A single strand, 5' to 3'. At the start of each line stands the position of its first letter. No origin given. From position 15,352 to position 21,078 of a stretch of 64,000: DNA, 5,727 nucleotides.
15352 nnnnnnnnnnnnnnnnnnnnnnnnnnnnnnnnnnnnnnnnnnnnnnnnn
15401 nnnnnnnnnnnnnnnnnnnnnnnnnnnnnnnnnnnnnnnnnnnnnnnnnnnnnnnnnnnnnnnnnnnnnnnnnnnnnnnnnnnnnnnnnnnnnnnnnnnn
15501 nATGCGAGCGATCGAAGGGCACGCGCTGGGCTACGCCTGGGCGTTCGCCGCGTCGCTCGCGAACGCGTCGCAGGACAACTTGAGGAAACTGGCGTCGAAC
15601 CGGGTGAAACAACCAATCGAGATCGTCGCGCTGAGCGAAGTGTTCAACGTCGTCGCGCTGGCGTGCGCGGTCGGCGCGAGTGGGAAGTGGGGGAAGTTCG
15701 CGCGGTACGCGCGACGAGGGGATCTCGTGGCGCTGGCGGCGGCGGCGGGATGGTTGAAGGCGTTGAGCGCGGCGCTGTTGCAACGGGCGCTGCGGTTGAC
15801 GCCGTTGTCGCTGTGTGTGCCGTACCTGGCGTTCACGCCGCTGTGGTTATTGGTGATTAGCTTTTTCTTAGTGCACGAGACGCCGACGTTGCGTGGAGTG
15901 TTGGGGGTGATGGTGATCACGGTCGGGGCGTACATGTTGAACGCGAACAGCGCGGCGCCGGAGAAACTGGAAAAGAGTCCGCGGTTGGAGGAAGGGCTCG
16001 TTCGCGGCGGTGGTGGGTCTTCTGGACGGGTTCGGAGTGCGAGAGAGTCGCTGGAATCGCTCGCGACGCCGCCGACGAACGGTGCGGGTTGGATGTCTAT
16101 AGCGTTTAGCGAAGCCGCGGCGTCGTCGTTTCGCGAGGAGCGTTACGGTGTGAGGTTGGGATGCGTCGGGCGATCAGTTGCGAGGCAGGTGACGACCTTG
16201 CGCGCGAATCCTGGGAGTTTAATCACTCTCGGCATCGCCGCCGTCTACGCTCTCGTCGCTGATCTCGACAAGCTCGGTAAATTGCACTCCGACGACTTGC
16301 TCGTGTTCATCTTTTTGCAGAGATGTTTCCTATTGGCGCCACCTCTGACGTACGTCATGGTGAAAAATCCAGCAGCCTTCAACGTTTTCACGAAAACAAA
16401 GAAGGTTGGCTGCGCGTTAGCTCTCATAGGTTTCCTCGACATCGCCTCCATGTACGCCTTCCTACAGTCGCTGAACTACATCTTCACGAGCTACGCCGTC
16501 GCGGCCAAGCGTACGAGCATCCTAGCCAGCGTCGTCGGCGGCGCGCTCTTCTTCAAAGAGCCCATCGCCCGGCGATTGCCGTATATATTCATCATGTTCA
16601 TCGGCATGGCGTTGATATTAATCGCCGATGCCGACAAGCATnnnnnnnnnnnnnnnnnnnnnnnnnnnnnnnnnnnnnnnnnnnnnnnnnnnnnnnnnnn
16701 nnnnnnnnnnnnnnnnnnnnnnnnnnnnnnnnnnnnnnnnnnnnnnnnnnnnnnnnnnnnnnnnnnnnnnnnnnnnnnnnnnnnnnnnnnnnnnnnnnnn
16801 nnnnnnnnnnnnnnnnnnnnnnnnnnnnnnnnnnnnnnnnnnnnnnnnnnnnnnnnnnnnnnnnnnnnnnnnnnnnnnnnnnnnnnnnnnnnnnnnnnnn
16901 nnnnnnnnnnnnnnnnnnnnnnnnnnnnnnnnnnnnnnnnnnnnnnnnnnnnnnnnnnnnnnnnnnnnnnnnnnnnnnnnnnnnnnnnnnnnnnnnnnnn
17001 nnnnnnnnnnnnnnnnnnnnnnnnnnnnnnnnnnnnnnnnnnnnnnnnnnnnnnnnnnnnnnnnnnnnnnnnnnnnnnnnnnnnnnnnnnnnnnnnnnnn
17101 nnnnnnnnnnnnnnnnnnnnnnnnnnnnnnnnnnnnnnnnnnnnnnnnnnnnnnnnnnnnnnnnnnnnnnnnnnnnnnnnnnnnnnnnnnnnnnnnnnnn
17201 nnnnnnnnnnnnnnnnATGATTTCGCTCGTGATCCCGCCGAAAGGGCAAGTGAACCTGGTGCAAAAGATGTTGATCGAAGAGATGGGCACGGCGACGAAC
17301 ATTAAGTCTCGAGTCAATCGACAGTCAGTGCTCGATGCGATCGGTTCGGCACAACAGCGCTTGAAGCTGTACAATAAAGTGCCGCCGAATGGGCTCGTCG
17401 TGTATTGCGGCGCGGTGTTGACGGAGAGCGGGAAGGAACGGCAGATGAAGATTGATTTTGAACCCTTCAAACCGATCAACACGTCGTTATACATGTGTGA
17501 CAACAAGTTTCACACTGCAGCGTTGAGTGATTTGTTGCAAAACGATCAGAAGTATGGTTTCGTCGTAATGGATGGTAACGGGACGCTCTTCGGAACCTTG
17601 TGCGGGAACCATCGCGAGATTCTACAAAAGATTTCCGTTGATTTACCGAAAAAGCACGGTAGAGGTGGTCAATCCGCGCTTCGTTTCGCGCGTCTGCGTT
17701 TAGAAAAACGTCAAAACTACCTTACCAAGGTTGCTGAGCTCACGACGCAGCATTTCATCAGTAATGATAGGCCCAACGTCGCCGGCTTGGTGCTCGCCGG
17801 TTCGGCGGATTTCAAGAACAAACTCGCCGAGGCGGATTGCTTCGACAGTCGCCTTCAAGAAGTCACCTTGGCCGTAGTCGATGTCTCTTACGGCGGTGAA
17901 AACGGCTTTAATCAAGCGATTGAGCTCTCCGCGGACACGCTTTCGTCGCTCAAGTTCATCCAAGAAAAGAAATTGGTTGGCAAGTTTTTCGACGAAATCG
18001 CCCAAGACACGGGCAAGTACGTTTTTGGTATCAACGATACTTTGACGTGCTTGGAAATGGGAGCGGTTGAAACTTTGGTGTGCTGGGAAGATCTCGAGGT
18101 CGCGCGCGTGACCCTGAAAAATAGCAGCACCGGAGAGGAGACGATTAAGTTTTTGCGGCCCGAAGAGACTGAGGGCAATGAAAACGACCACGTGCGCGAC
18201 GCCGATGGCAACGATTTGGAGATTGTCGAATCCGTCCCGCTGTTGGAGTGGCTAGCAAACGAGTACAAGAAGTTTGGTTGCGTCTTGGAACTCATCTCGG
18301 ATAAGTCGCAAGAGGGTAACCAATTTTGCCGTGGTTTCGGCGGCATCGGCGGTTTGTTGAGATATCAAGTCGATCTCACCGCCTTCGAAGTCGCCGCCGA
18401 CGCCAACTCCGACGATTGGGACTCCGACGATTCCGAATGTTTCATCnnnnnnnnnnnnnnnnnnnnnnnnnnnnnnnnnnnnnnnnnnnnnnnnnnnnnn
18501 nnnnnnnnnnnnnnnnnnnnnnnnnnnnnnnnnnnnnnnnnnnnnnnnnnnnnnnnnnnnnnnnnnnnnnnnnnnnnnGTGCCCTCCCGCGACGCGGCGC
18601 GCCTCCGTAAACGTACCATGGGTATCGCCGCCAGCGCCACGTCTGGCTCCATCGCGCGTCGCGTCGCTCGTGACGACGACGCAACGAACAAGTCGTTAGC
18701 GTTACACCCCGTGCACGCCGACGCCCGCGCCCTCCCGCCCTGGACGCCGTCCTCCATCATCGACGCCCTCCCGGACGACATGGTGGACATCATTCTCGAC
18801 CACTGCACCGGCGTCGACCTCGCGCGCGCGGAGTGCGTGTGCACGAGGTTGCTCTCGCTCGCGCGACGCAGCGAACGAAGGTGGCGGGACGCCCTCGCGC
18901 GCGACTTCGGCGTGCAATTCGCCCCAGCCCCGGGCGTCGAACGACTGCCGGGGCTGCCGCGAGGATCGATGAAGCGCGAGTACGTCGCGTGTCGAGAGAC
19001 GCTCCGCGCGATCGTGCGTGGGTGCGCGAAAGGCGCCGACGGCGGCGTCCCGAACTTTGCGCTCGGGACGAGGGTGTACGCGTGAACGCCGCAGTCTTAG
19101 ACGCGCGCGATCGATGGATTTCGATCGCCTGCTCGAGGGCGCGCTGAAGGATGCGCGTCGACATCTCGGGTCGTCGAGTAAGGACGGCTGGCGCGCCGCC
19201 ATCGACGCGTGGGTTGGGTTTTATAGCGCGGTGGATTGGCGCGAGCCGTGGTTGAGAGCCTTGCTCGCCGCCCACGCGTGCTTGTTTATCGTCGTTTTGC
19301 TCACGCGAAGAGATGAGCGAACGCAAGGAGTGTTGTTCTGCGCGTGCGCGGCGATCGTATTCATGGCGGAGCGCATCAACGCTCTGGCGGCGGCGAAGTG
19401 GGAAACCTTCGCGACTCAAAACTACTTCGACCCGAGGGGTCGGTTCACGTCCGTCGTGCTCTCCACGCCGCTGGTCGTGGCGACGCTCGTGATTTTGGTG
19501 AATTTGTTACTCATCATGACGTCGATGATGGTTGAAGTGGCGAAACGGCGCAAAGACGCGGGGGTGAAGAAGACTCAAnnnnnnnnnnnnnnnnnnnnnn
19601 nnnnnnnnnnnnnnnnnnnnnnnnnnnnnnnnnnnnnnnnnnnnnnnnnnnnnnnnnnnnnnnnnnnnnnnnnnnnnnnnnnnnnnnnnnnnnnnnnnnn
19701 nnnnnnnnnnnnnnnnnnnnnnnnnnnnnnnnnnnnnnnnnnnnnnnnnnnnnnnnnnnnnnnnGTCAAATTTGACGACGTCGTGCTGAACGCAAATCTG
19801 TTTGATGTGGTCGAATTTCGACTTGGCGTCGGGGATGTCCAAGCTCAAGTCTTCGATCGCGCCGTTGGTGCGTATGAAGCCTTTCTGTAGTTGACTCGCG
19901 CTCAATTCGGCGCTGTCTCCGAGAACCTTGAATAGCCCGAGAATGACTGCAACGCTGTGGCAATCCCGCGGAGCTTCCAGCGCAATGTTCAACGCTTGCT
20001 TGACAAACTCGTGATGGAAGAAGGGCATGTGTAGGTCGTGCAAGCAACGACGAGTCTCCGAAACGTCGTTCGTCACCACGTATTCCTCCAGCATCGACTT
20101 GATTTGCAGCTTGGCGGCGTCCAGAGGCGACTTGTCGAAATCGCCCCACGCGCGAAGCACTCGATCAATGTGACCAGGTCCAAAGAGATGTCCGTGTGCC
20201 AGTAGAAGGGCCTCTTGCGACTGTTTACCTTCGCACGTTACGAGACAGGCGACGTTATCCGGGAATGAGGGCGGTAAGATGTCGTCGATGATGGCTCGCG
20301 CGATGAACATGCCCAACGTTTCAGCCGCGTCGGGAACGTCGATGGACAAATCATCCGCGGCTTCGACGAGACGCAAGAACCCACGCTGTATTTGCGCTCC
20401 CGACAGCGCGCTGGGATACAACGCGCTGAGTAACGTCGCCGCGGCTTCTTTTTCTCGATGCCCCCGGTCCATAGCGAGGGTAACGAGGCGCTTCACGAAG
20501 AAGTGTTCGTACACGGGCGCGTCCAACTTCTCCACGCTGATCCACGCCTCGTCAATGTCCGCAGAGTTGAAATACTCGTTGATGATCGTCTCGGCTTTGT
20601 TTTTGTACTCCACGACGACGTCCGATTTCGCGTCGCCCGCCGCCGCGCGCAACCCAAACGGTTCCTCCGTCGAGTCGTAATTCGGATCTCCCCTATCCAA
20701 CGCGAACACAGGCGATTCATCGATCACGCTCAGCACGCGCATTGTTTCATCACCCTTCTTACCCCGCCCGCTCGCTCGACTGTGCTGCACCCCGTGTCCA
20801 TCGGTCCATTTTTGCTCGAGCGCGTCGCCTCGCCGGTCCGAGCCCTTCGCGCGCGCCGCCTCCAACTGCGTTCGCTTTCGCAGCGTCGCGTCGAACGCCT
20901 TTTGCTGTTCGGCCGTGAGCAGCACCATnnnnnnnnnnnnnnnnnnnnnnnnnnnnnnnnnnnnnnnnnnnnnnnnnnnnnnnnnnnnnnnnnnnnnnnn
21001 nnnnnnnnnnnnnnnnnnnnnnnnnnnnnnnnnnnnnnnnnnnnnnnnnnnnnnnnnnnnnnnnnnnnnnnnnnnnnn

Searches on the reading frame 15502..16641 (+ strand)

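Call 60: search_protein_families(library=pfam, proteins=[window:15502-16641:+], max_evalue=0.01)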
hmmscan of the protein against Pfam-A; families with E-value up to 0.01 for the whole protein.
window:15502-16641:+ (380 aa): 1 family
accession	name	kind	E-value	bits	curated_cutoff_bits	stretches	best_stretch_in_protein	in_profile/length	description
PF00892.27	EamA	-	2.2e-10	41.4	28.2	1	9-147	2-134/135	EamA-like transporter family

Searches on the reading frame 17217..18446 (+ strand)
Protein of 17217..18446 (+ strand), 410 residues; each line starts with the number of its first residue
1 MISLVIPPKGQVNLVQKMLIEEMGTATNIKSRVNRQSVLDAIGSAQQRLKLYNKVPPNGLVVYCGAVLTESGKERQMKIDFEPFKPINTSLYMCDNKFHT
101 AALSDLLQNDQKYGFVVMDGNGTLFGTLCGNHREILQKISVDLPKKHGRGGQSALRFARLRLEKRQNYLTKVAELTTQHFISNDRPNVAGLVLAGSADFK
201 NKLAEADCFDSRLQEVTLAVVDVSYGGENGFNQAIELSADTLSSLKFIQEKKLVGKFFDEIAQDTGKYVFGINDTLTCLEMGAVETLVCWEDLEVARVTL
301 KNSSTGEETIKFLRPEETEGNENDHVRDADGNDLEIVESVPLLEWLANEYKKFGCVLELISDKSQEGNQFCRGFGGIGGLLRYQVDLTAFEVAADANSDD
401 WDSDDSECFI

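Call 60: search_protein_families(library=pfam, proteins=[window:17217-18446:+], max_evalue=0.01)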
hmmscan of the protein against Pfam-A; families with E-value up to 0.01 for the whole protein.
window:17217-18446:+ (410 aa): 5 families
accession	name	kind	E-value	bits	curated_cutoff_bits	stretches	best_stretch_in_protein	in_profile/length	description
PF03464.20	eRF1_2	-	3.3e-43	147.7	27.1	1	112-243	1-132/133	eRF1 domain 2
PF03465.20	eRF1_3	-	1.6e-33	115.8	25.8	1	247-385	1-106/106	eRF1 domain 3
PF03463.20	eRF1_1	-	1.9e-19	70.3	23.8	1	1-106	15-122/123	eRF1 domain 1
PF18854.6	baeRF_family10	-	6.3e-06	27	27.1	1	99-220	2-122/143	Bacterial archaeo-eukaryotic release factor family 10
PF18859.6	acVLRF1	-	0.00011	22.9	27.1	1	126-210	16-96/130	Actinobacteria/chloroflexi VLRF1 release factor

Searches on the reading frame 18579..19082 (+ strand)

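Call 60: search_protein_families(library=pfam, proteins=[window:18579-19082:+], max_evalue=0.01)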
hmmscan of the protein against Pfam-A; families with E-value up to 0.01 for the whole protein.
window:18579-19082:+ (168 aa): 2 families
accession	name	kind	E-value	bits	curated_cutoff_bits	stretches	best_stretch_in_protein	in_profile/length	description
PF00646.38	F-box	-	2.9e-05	24.2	20.5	1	62-101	2-41/43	F-box domain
PF12937.12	F-box-like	-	0.0019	18.3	24.3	1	61-104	1-43/47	F-box-like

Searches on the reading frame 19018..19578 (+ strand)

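Call 60: search_protein_families(library=pfam, proteins=[window:19018-19578:+], max_evalue=0.01)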
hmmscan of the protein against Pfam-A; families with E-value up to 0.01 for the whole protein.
window:19018-19578:+ (187 aa): 1 family
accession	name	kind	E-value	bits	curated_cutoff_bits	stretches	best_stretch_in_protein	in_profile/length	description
PF14770.11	TMEM18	-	5.8e-40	136.3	26.9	1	67-178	1-112/118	Transmembrane protein 18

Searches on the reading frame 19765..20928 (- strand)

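Call 48: search_protein_families(library=pfam, proteins=[window:19765-20928:-], max_evalue=0.001)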
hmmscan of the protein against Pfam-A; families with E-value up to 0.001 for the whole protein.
window:19765-20928:- (388 aa): 1 family
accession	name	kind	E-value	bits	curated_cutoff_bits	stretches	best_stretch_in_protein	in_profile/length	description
PF02847.23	MA3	-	5.3e-49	165.4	23.2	2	109-219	2-113/113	MA3 domain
